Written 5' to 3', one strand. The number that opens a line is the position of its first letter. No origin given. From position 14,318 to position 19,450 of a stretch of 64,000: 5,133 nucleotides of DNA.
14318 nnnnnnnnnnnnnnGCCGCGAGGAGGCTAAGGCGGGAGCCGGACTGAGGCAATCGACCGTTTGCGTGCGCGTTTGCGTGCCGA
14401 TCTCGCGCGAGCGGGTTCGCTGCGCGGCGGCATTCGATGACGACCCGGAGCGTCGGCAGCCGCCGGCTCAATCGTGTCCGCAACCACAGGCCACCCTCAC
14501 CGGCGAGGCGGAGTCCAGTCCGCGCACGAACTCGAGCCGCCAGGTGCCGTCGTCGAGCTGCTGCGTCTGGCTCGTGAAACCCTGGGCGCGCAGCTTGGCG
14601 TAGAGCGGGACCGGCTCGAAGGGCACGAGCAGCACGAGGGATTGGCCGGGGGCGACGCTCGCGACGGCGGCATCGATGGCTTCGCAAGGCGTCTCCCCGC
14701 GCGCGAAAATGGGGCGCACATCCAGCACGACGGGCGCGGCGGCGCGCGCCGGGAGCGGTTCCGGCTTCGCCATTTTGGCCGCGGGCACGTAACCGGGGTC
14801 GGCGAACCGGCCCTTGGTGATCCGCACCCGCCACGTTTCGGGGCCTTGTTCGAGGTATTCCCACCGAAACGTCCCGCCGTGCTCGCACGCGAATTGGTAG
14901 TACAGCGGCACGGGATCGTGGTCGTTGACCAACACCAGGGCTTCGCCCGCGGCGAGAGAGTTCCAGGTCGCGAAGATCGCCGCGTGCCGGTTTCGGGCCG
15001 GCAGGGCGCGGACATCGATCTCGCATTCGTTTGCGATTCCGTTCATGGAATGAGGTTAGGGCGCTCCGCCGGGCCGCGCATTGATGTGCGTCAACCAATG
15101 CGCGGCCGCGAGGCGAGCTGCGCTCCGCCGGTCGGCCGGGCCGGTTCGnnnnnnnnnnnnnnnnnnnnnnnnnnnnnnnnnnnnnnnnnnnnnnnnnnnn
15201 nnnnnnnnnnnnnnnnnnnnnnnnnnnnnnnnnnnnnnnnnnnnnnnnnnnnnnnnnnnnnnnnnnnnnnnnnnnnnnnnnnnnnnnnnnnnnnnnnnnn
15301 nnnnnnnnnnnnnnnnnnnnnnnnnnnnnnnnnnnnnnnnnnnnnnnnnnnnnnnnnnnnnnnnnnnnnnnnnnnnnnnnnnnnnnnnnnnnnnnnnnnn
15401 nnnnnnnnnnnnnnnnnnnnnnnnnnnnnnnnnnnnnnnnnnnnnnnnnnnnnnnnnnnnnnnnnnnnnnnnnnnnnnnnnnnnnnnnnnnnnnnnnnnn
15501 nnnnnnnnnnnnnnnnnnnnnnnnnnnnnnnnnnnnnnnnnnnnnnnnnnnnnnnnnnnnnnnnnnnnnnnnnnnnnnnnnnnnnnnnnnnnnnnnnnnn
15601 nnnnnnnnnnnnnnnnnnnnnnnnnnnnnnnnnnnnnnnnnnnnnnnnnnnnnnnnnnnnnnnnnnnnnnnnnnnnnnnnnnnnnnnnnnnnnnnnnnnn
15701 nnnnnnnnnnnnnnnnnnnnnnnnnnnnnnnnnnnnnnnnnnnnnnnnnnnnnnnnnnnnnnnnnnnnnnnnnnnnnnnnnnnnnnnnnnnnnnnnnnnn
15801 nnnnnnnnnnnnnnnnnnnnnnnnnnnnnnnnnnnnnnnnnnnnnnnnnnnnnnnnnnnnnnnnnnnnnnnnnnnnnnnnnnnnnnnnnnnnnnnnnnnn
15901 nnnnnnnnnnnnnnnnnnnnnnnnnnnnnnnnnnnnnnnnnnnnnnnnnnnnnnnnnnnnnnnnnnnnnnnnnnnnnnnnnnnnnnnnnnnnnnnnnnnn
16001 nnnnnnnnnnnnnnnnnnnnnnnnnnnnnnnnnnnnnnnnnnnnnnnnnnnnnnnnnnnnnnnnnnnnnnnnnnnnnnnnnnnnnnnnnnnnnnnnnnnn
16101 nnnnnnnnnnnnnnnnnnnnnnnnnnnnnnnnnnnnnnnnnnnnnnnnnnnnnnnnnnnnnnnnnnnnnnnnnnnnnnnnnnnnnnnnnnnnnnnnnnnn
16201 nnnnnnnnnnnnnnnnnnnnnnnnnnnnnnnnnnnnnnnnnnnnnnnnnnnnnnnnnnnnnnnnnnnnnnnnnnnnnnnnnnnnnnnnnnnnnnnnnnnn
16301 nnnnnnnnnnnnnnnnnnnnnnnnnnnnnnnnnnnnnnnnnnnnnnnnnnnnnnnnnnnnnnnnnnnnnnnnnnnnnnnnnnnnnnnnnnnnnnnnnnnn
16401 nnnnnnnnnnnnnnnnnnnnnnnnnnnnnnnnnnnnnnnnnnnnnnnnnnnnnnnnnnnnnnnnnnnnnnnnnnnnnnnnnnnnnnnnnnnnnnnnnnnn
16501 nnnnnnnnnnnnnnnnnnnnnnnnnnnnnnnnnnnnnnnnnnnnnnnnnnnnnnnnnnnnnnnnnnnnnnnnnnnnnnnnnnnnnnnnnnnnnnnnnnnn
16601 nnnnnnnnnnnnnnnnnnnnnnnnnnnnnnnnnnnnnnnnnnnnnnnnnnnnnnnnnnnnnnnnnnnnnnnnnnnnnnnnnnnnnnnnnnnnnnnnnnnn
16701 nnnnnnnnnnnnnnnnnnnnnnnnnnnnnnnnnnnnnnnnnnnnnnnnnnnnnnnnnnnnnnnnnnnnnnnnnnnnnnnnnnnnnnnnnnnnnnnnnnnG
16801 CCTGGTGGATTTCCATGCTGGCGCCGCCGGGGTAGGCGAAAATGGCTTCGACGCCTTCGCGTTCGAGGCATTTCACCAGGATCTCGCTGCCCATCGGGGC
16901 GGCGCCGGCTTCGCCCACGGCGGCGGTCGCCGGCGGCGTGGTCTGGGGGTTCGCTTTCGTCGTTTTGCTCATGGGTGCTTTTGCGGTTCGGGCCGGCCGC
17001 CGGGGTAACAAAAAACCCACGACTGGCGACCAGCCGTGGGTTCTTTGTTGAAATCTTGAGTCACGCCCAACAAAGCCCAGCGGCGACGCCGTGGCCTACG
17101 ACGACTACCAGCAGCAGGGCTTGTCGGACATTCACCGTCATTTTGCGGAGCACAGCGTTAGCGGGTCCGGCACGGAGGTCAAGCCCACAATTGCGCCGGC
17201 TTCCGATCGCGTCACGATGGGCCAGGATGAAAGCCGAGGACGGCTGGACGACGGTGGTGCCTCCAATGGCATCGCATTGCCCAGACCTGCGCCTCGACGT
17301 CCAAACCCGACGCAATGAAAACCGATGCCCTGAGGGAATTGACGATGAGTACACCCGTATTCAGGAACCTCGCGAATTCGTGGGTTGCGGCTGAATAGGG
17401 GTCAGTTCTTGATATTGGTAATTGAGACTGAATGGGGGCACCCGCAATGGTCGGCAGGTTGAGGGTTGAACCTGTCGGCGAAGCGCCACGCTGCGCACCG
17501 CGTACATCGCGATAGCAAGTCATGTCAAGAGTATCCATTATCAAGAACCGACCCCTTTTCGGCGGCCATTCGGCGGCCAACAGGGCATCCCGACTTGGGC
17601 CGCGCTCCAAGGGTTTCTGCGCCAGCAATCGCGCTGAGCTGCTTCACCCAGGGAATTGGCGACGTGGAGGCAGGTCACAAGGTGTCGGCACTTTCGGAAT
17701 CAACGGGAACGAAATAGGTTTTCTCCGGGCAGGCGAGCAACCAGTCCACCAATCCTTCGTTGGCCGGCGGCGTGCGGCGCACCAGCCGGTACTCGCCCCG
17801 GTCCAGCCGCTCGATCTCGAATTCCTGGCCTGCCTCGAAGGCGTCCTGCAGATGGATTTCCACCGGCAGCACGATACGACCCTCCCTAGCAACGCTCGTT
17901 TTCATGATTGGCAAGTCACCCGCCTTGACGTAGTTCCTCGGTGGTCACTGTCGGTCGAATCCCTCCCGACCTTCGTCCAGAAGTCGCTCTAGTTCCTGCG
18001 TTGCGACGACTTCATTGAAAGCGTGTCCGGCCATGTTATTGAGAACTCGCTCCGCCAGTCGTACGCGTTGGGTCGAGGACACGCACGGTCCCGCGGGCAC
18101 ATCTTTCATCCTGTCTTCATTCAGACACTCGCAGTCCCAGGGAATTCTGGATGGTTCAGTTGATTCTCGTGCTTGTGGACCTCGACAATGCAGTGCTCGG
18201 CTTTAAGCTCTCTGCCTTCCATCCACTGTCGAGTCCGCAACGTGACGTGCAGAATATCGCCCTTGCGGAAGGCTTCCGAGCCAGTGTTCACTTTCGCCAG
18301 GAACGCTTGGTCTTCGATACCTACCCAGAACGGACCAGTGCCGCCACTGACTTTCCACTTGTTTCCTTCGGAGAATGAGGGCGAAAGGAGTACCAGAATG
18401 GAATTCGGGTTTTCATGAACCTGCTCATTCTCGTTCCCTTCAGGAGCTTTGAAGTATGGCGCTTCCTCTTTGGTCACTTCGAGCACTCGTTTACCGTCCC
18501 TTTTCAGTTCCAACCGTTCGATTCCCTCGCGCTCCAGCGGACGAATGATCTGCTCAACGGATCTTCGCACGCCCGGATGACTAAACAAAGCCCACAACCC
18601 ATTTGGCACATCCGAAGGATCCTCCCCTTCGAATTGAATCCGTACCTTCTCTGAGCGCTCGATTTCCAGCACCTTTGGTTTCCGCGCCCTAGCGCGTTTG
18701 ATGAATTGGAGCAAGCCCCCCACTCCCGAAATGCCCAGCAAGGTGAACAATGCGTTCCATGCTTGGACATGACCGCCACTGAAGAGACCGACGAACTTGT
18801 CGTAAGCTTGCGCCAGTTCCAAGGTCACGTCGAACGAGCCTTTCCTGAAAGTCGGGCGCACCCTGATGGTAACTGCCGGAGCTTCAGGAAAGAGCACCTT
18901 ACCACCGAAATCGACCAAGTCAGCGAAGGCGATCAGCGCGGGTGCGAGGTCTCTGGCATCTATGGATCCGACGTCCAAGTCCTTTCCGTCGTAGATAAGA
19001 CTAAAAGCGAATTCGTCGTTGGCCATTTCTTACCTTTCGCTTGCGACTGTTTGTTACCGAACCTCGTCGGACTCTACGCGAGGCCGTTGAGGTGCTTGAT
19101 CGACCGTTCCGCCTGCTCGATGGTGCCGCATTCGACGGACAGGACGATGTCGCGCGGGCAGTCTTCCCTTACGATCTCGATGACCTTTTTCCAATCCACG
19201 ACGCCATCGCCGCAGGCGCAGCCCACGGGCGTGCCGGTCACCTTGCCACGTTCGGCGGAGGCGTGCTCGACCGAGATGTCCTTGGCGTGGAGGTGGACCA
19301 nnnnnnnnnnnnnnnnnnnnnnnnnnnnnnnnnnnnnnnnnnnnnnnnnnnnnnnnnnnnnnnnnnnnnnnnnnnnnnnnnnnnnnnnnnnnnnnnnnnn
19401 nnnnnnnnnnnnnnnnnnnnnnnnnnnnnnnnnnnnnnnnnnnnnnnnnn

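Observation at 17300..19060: Low-GC island with an orphan AbrB antitoxin, an unannotated 54-codon ORF and a 301-aa unknown protein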

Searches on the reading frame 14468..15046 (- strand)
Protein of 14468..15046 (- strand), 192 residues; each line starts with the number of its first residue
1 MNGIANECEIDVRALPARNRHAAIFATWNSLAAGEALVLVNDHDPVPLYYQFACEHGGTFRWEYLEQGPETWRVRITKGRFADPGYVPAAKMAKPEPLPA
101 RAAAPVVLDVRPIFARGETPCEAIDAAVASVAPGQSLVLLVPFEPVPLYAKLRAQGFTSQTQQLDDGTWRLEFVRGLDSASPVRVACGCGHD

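Call 101: search_protein_families(library=pfam, proteins=[window:14468-15046:-], max_evalue=0.001)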
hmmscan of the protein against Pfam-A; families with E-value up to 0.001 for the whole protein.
window:14468-15046:- (192 aa): 1 family
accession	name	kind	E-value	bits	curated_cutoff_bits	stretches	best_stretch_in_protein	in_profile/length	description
PF10006.14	DUF2249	-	5e-48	161.2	29.5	2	9-78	1-70/70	Uncharacterized conserved protein (DUF2249)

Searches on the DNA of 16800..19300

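Call 55: search_rna_families(source=window, start=16800, end=19300, threshold=evalue, max_evalue=1)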
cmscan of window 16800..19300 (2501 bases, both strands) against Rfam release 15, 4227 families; matches with E-value up to 1: 4.
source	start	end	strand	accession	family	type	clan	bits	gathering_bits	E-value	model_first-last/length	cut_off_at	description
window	17007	17146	-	RF00514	His_leader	Cis-reg; leader;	-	29.2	49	0.04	1-126/126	no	Histidine operon leader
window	17005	17050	-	RF04038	mir-5985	Gene; miRNA;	-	25.6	100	0.057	1-74/74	no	mir-5985 microRNA precursor family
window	17006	17051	+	RF04038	mir-5985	Gene; miRNA;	-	23.1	100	0.27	1-74/74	no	mir-5985 microRNA precursor family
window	17009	17046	-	RF03535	TEG147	Cis-reg;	-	20.9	56.1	0.79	1-60/60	no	Staphylococcus aureus small RNA TEG147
